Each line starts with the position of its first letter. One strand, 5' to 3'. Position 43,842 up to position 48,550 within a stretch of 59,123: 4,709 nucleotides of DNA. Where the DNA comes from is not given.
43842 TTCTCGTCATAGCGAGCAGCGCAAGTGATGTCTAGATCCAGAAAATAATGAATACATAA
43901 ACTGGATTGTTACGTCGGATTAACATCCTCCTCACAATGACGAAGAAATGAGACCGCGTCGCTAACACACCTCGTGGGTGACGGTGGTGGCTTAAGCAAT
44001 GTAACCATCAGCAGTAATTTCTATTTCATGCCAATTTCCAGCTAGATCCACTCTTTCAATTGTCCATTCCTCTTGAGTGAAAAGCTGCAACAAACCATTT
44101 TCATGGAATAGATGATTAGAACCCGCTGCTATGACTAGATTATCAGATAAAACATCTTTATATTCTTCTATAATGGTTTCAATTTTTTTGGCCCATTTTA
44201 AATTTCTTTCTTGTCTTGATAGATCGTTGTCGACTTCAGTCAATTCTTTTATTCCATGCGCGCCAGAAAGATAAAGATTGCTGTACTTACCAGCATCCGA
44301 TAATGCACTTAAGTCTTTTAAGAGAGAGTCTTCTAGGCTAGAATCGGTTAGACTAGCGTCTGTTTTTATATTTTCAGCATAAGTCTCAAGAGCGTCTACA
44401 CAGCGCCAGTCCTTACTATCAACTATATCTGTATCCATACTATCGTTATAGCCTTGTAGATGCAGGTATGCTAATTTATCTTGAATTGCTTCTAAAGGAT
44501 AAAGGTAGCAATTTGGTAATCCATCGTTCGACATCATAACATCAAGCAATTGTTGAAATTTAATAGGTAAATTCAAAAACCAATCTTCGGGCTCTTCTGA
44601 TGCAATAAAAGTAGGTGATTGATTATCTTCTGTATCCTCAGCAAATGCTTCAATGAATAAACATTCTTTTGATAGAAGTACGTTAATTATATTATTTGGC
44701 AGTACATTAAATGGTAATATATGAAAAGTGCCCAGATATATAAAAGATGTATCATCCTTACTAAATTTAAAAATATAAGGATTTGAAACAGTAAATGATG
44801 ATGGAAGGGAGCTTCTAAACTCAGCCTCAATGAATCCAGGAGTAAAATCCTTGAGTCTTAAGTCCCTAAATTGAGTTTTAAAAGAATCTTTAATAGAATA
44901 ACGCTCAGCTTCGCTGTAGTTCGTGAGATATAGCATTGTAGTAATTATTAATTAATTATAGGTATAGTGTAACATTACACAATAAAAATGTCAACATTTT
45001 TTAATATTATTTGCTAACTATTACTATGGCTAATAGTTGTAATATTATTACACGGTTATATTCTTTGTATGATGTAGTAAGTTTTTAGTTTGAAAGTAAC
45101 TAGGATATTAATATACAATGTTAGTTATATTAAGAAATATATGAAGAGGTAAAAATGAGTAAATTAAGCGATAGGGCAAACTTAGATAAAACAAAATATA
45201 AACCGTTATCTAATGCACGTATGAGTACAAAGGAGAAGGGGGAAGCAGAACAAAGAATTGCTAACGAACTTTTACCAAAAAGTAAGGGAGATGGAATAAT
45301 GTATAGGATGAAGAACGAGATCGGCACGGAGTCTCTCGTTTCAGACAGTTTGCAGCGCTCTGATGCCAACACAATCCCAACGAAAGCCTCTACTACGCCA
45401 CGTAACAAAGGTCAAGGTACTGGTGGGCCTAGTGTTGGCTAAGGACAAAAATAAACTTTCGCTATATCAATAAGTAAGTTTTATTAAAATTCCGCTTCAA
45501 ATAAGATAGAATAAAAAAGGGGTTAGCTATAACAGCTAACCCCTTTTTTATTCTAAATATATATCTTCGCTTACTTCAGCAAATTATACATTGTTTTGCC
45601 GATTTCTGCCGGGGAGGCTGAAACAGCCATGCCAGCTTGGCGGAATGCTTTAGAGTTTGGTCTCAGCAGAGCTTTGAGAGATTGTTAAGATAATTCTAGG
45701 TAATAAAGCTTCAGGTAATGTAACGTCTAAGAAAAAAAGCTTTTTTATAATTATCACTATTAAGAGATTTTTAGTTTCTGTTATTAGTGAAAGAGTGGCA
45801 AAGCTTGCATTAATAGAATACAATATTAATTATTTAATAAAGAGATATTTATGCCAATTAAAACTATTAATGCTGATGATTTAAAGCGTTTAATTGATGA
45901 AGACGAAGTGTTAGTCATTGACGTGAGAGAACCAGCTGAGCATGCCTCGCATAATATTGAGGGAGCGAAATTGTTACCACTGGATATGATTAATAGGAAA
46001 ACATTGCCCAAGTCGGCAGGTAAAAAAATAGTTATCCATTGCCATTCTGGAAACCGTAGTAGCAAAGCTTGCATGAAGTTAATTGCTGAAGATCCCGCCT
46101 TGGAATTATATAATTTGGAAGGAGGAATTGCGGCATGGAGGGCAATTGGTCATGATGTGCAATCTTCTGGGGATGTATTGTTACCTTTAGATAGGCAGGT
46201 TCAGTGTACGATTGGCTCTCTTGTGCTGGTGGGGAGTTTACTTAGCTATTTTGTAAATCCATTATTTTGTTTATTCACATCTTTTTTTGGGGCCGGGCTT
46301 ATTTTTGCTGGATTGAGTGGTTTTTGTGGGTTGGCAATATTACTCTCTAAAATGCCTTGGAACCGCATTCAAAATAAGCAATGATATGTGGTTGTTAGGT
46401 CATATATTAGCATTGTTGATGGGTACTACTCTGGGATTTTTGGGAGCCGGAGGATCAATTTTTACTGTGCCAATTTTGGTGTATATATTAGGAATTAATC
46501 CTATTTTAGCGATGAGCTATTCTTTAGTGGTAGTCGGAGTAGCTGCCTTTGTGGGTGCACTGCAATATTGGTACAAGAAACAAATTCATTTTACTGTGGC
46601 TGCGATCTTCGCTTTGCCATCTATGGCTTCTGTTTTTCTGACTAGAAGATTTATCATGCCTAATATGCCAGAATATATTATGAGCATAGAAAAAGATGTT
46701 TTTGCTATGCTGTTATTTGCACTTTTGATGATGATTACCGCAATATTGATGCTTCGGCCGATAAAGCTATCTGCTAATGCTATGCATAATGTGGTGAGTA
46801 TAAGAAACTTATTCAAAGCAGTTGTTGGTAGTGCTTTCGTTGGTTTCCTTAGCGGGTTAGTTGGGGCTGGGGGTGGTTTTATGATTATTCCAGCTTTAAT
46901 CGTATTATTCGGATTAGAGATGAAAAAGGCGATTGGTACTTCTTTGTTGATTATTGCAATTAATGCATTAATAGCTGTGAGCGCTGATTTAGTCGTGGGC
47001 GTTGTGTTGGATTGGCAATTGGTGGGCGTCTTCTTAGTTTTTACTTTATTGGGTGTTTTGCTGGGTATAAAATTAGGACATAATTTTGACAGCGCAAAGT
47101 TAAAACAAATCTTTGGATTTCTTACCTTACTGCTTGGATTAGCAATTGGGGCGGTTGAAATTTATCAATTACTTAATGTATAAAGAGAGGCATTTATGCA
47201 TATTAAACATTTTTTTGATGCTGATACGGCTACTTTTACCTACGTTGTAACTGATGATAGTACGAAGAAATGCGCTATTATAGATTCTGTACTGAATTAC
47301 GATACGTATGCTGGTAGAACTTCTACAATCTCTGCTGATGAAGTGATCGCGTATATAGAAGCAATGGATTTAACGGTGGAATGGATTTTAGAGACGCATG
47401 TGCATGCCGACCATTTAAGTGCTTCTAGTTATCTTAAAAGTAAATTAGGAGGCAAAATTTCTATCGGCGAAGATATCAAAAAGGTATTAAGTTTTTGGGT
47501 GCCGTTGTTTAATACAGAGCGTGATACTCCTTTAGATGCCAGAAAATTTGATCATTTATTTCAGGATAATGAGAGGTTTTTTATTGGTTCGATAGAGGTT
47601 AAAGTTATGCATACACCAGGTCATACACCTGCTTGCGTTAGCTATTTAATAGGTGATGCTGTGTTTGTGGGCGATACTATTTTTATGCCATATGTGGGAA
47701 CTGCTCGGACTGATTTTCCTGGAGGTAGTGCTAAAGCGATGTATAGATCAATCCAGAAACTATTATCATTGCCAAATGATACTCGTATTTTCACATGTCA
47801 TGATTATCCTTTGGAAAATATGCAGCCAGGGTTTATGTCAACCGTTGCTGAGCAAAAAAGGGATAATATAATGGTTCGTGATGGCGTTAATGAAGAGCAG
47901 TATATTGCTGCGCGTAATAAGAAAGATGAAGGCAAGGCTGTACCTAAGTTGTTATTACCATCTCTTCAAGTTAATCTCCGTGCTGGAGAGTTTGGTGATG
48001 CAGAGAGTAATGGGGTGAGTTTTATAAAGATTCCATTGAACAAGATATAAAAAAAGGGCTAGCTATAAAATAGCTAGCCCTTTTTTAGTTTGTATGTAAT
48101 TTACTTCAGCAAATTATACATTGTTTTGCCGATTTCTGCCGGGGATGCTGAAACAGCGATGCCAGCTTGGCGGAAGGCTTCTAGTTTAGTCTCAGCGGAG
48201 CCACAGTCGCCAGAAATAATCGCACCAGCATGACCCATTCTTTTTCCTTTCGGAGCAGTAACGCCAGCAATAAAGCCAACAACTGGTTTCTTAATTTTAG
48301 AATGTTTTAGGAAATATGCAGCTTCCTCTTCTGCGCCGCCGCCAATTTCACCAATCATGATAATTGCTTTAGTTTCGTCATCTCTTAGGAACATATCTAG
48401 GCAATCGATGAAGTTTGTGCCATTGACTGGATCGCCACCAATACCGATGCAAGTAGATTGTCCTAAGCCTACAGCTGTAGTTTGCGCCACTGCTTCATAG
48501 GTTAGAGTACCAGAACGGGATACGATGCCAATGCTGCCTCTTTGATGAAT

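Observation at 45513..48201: Sulfur-metabolism cassette bracketed by a direct duplication of a terminator hairpin plus the 3' end of sucD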

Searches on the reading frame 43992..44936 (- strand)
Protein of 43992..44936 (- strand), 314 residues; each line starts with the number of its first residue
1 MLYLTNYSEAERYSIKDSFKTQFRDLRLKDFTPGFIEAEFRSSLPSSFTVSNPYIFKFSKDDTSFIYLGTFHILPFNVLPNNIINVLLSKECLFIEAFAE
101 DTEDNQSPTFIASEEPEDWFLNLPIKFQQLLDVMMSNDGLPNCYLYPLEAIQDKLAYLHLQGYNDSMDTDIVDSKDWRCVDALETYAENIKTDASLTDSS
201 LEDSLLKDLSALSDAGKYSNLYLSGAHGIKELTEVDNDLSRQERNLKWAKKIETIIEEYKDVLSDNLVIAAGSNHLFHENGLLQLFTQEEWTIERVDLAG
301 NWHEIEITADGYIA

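Call 7: search_protein_families(library=ncbifam, proteins=[window:43992-44936:-], max_evalue=0.01)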
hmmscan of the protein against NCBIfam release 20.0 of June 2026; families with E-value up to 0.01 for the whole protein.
window:43992-44936:- (314 aa): 0 families

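Call 8: search_protein_families(library=pfam, proteins=[window:43992-44936:-], max_evalue=0.01)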
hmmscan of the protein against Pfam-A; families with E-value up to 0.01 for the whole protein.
window:43992-44936:- (314 aa): 1 family
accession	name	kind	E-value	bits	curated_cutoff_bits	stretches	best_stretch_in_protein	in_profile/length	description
PF01963.22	TraB_PrgY_gumN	-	8.4e-11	42.6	26.8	1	56-295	3-263/263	TraB/PrgY/gumN family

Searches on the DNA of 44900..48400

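Call 56: search_rna_families(source=window, start=44900, end=48400, threshold=evalue, max_evalue=1)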
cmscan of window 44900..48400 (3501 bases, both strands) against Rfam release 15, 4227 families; matches with E-value up to 1: 10.
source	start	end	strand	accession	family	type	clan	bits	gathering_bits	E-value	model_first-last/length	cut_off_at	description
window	45479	45557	+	RF02366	Yfr19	Gene; sRNA;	-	30.2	70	0.088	1-82/82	no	Cyanobacterial functional RNA 19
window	48049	48131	-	RF02397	sau-5971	Gene; sRNA;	-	28.1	90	0.046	1-96/96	no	Staphylococcus sRNA sau-5971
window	48054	48109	-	RF02844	RefA9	Gene; antisense;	-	26.7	49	0.38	1-64/64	no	Enterococcus sRNA A9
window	45510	45553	+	RF04341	Plastid-psbJ-5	Cis-reg;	CL00152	24.9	53.1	0.14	1-59/59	no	Plastid-psbJ-5 3UTR RNA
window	45383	45566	+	RF01253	snR46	Gene; snRNA; snoRNA; HACA-box;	CL00021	23.2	43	0.15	1-197/197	no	Small nucleolar RNA snR46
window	48050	48150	+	RF02825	LPR17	Gene; sRNA;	-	22.6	98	0.012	1-257/257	no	Legionella RNA 17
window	45508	45554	+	RF03261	mir-1759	Gene; miRNA;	-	22.4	58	0.62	14-59/75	no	mir-1759 microRNA precursor family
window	48044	48091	-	RF00661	mir-31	Gene; miRNA;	CL00133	20.6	51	0.36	1-83/83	no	mir-31 microRNA precursor family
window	48050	48086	-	RF00752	mir-14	Gene; miRNA;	-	19.9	53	0.91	11-53/63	no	mir-14 microRNA precursor family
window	45513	45591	+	RF02825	LPR17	Gene; sRNA;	-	18.4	98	0.2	1-257/257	no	Legionella RNA 17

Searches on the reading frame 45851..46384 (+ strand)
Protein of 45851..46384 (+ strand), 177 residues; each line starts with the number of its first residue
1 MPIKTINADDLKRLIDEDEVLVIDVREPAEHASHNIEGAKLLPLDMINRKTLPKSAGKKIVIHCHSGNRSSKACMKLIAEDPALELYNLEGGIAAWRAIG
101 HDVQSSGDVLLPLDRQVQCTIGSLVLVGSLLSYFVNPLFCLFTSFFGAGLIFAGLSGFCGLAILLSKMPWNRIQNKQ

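Call 7: search_protein_families(library=ncbifam, proteins=[window:45851-46384:+], max_evalue=0.01)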
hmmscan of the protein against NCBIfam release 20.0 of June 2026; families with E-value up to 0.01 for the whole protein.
window:45851-46384:+ (177 aa): 11 families
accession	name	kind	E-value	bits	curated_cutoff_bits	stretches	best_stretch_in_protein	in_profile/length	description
NF005646.0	PRK07411.1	equivalog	4.5e-13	49.1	633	1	3-97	281-380/390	molybdopterin-synthase adenylyltransferase MoeB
NF005902.0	PRK07878.1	equivalog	9.1e-13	47.8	647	1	4-97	287-382/392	adenylyltransferase/sulfurtransferase MoeZ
NF006444.0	PRK08762.1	equivalog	2.6e-11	42.8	449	1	3-104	14-115/387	molybdopterin-synthase adenylyltransferase MoeB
NF045521.1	rhoda_near_glyco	subfamily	5.1e-10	39.3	145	1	3-105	17-117/144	rhodanese homology domain-containing protein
NF041203.1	rhodanese_LYCAU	equivalog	3.5e-08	33.1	115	1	3-100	20-120/126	rhodanese-related (seleno)protein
NF001195.0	PRK00162.1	equivalog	1.1e-07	32.1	102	1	4-100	5-100/108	thiosulfate sulfurtransferase GlpE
NF008750.0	PRK11784.1-2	equivalog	1.9e-06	27.3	241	0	56-99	86-128/346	tRNA 2-selenouridine(34) synthase MnmH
NF001133.1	PRK00142.1-1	equivalog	3.1e-06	26.9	170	1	5-96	107-203/229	oxygen-dependent tRNA uridine(34) hydroxylase TrhO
NF033833.0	rhodan_ChrE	equivalog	7e-06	26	120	1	15-103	15-104/108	rhodanese family chromate resistance protein ChrE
TIGR03167.1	tRNA_sel_U_synt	equivalog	2.3e-05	24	219.75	0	56-99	73-115/311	tRNA 2-selenouridine(34) synthase MnmH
NF004111.0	PRK05600.1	equivalog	0.00023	20.4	437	1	9-95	276-370/371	ThiF family adenylyltransferase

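Call 8: search_protein_families(library=pfam, proteins=[window:45851-46384:+], max_evalue=0.01)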
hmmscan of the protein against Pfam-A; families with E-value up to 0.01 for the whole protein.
window:45851-46384:+ (177 aa): 2 families
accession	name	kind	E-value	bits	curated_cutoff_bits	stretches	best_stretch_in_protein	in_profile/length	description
PF00581.25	Rhodanese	-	8.4e-16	58.7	22.2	1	8-98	2-101/102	Rhodanese-like domain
PF11127.14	YgaP-like_TM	-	1.2e-07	32.2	25.3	1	113-166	8-59/66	Inner membrane protein YgaP-like, transmembrane domain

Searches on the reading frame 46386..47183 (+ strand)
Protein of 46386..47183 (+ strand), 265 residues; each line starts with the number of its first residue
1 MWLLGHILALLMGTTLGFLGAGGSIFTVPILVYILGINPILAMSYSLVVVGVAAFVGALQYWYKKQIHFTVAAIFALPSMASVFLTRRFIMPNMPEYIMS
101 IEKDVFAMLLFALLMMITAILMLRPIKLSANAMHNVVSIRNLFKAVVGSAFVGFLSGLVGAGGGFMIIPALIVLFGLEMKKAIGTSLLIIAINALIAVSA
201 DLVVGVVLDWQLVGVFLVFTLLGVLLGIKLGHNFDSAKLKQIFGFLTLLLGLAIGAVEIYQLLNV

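Call 7: search_protein_families(library=ncbifam, proteins=[window:46386-47183:+], max_evalue=0.01)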
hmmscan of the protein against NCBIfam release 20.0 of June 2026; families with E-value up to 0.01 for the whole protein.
window:46386-47183:+ (265 aa): 0 families

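Call 8: search_protein_families(library=pfam, proteins=[window:46386-47183:+], max_evalue=0.01)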
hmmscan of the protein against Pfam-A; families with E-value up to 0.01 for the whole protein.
window:46386-47183:+ (265 aa): 1 family
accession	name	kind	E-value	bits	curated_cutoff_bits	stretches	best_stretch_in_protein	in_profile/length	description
PF01925.25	TauE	-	2.2e-38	132.7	32.6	1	7-253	3-236/237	Sulfite exporter TauE/SafE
